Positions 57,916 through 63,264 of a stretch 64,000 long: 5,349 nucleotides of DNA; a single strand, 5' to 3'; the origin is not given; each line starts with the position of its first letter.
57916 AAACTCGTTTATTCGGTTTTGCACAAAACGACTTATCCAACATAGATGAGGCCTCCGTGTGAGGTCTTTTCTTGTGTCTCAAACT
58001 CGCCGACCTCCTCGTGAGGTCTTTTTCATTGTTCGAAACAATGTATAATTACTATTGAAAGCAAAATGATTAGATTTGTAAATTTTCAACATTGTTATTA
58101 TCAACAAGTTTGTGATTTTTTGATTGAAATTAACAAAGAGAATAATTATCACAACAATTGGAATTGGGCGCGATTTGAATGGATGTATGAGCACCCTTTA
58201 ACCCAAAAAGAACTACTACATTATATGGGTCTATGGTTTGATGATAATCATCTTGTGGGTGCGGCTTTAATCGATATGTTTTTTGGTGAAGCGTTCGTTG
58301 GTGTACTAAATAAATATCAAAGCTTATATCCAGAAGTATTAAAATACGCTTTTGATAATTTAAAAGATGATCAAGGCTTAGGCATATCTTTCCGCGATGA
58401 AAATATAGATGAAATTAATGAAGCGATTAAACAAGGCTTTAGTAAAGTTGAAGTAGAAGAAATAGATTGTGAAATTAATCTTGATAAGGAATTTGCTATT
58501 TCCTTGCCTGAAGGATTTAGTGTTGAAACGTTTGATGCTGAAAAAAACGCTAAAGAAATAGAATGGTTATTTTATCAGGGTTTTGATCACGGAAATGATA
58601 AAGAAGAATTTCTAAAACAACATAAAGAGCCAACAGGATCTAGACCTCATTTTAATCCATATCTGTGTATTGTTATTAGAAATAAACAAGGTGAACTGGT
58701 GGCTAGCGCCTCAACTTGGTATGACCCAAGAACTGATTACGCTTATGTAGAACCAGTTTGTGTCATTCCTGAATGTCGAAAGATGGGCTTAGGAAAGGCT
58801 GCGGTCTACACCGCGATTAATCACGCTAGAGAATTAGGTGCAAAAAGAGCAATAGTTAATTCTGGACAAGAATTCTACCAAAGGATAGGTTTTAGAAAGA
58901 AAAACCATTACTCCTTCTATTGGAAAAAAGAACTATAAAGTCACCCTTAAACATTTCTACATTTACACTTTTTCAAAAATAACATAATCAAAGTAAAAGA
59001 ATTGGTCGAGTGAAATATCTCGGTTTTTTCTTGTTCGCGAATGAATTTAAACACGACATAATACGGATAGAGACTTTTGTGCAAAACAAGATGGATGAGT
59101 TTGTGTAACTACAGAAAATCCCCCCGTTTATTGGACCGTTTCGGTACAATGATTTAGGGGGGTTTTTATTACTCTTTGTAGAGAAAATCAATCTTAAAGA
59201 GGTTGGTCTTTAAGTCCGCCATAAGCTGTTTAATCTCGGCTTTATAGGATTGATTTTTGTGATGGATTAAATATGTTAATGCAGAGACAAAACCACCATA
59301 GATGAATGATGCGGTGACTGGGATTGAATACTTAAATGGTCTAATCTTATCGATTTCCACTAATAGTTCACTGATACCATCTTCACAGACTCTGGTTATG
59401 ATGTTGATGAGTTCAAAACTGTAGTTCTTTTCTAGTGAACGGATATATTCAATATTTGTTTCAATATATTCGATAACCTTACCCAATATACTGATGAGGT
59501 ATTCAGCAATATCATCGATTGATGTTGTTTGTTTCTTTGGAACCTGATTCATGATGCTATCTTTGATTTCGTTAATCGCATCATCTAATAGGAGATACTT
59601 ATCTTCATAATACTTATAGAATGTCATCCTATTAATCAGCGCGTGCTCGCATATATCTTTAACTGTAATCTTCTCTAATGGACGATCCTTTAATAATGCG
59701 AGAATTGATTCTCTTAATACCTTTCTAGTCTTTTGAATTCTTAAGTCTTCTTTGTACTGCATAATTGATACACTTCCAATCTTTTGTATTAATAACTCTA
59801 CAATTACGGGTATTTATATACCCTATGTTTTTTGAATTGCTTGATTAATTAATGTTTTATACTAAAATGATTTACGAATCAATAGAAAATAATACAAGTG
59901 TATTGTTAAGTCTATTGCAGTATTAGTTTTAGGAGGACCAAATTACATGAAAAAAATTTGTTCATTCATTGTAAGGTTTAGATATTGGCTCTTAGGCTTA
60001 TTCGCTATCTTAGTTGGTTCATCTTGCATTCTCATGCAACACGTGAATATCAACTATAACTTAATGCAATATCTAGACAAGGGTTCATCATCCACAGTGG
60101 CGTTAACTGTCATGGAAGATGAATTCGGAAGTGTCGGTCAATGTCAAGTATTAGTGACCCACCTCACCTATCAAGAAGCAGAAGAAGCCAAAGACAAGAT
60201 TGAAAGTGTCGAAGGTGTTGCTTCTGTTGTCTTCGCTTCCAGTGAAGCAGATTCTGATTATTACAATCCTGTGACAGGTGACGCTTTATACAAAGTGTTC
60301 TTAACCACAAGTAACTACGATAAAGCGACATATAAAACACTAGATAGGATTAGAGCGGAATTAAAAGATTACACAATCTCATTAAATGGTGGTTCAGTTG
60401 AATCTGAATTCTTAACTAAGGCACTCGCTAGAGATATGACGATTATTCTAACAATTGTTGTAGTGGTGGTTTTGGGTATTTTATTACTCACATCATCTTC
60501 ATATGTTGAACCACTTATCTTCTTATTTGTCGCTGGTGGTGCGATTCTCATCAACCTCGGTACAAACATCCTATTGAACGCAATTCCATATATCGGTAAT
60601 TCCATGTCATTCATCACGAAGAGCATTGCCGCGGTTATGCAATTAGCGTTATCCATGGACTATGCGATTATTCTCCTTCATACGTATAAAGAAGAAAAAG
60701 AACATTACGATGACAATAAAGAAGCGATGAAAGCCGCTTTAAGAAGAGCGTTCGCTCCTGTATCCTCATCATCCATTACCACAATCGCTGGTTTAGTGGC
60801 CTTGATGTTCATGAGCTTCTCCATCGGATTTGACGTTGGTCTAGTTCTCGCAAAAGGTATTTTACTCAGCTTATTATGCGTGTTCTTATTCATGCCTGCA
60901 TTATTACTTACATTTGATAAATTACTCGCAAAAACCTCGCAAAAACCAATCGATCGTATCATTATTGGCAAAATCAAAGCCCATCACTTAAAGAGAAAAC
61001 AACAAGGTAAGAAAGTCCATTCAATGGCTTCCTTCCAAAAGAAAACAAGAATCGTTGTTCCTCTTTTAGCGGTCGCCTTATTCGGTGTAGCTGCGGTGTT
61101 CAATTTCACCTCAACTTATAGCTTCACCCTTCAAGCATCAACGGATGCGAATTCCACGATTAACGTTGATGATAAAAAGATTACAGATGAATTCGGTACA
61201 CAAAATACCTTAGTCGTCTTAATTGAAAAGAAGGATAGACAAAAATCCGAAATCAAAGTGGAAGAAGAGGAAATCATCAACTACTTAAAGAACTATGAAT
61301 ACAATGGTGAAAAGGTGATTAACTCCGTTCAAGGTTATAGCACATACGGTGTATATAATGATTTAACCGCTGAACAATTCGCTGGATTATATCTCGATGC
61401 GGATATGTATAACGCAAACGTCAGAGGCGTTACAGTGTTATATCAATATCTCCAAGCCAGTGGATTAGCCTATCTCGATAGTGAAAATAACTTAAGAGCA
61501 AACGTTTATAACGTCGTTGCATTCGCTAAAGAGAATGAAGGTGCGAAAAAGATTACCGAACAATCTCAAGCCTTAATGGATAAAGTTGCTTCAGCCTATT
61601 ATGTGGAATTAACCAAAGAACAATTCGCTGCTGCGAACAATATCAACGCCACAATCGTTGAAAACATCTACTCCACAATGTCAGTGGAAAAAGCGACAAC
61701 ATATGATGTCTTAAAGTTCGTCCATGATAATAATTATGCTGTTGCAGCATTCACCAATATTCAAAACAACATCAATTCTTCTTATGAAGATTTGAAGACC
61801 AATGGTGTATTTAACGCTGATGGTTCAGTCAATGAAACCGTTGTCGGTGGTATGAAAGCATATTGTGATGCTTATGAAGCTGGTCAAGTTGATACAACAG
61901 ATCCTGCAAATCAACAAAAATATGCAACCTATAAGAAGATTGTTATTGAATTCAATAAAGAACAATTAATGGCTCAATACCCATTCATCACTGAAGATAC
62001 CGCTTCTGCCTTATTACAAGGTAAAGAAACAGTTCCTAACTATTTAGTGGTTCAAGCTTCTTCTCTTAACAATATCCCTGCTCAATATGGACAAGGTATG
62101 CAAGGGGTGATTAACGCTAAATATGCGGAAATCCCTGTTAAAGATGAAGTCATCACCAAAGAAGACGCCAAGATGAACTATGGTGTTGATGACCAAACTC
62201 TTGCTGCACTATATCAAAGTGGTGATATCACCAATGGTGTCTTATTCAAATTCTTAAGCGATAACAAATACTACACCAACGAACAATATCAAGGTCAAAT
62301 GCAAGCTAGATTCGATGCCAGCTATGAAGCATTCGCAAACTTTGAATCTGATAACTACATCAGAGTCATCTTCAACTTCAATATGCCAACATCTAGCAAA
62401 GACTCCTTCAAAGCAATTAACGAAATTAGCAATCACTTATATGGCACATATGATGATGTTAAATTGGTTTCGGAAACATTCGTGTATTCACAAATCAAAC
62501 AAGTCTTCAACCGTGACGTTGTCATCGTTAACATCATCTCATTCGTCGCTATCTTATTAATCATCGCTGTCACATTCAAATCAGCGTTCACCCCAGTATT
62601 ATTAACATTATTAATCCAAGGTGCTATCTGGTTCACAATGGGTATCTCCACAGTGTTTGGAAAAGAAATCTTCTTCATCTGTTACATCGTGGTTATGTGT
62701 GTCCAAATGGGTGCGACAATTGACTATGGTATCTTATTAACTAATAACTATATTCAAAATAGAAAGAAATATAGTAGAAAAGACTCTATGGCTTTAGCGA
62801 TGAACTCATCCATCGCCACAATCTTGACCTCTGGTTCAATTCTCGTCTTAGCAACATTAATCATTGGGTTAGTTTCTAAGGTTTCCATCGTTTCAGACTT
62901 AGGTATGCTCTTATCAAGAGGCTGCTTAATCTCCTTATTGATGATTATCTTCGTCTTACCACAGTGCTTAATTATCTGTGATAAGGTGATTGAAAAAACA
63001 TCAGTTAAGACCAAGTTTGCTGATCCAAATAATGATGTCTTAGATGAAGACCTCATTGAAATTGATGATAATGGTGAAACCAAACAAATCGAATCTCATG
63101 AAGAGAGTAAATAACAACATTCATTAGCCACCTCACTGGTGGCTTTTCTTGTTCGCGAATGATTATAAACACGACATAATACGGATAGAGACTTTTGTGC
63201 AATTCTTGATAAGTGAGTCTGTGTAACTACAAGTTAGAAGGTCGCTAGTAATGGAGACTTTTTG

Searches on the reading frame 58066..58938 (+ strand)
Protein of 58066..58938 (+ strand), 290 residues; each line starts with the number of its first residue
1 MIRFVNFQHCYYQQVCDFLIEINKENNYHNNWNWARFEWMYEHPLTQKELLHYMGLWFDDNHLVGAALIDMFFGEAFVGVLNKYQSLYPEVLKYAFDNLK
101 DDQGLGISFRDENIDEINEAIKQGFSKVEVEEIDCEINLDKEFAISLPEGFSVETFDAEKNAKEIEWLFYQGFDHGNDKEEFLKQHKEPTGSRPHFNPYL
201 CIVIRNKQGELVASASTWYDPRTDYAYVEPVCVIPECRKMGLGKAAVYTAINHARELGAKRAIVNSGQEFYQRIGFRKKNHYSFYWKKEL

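Call 4: search_protein_families(library=pfam, proteins=[window:58066-58938:+], max_evalue=10)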
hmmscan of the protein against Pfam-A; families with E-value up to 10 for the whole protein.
window:58066-58938:+ (290 aa): 4 families
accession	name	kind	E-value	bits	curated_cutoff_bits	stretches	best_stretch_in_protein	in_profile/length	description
PF00583.31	Acetyltransf_1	-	2.6e-15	57.2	20.7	1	193-276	24-116/116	Acetyltransferase (GNAT) family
PF13508.13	Acetyltransf_7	-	1.3e-08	35.5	27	1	201-277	5-83/84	Acetyltransferase (GNAT) domain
PF13673.13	Acetyltransf_10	-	6e-05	23.5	23.6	1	180-279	11-110/128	Acetyltransferase (GNAT) domain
PF08445.16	FR47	-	0.003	17.9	22.1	1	222-283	18-84/86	FR47-like protein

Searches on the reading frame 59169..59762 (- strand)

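Call 4: search_protein_families(library=pfam, proteins=[window:59169-59762:-], max_evalue=10)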
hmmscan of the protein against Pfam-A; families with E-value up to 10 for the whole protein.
window:59169-59762:- (197 aa): 8 families
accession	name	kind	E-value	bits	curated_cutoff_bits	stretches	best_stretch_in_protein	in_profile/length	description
PF00440.29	TetR_N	-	1.9e-05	24.8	24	1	21-60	6-45/47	Bacterial regulatory proteins, tetR family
PF13022.12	HTH_Tnp_1_2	-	0.0033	17.9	27.9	1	21-73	16-66/122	Helix-turn-helix of insertion element transposase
PF00165.29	HTH_AraC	-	0.016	15.8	26.6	1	24-50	1-27/42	Bacterial regulatory helix-turn-helix proteins, AraC family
PF08766.16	DEK_C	-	0.018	15.4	24.8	1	12-40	2-30/54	DEK C terminal domain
PF19776.5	DUF6262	-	0.019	15.6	29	1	13-105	17-101/110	Family of unknown function (DUF6262)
PF02204.23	VPS9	-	0.029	15.2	27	1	43-112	8-77/104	Vacuolar sorting protein 9 (VPS9) domain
PF02796.21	HTH_7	-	0.041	14.5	23.8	1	30-54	20-44/45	Helix-turn-helix domain of resolvase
PF14278.11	TetR_C_8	-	0.085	13.4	26.1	1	91-184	5-100/103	Transcriptional regulator C-terminal region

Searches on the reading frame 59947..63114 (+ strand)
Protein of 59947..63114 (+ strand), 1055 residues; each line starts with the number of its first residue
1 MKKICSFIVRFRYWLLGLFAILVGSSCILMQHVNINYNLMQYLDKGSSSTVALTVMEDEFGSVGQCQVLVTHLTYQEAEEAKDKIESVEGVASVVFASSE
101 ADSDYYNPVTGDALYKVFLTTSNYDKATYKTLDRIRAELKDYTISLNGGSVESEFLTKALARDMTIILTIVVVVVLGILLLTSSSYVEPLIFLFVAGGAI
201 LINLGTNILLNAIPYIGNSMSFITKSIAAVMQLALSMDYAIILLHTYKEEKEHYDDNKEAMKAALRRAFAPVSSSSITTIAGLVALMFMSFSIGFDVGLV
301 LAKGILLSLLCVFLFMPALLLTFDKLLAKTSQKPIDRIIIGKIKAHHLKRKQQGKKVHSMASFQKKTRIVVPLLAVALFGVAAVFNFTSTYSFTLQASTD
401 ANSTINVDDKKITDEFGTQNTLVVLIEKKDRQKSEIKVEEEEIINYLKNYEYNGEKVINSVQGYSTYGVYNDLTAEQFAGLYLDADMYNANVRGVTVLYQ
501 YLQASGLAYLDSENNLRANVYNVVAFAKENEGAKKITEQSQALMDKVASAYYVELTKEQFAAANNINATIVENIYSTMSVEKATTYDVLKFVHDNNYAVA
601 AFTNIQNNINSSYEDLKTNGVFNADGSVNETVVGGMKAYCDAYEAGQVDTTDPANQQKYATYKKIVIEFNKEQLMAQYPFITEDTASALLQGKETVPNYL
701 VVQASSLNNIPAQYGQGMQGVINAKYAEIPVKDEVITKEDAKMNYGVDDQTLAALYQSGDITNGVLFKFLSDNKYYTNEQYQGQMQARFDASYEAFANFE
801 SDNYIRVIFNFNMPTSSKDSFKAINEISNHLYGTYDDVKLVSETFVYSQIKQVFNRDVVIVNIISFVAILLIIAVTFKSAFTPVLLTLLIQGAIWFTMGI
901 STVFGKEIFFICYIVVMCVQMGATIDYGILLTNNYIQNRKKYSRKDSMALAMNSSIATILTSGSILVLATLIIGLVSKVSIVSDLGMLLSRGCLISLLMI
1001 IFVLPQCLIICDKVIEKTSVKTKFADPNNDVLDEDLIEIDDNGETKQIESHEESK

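Call 4: search_protein_families(library=pfam, proteins=[window:59947-63114:+], max_evalue=10)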
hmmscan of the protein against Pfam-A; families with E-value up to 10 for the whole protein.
window:59947-63114:+ (1055 aa): 4 families
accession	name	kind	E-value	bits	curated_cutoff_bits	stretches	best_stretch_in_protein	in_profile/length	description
PF03176.21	MMPL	-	1.9e-41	142.6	20.5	2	129-323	104-302/333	MMPL family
PF05711.17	TylF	-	0.014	15.1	23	1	431-529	148-245/264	Macrocin-O-methyltransferase (TylF)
PF05511.16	ATP-synt_F6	-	0.13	13.1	27.9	1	327-368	32-72/97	Mitochondrial ATP synthase coupling factor 6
PF01870.24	Hjc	-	0.22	11.9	21.1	1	410-445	28-63/93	Archaeal holliday junction resolvase (hjc)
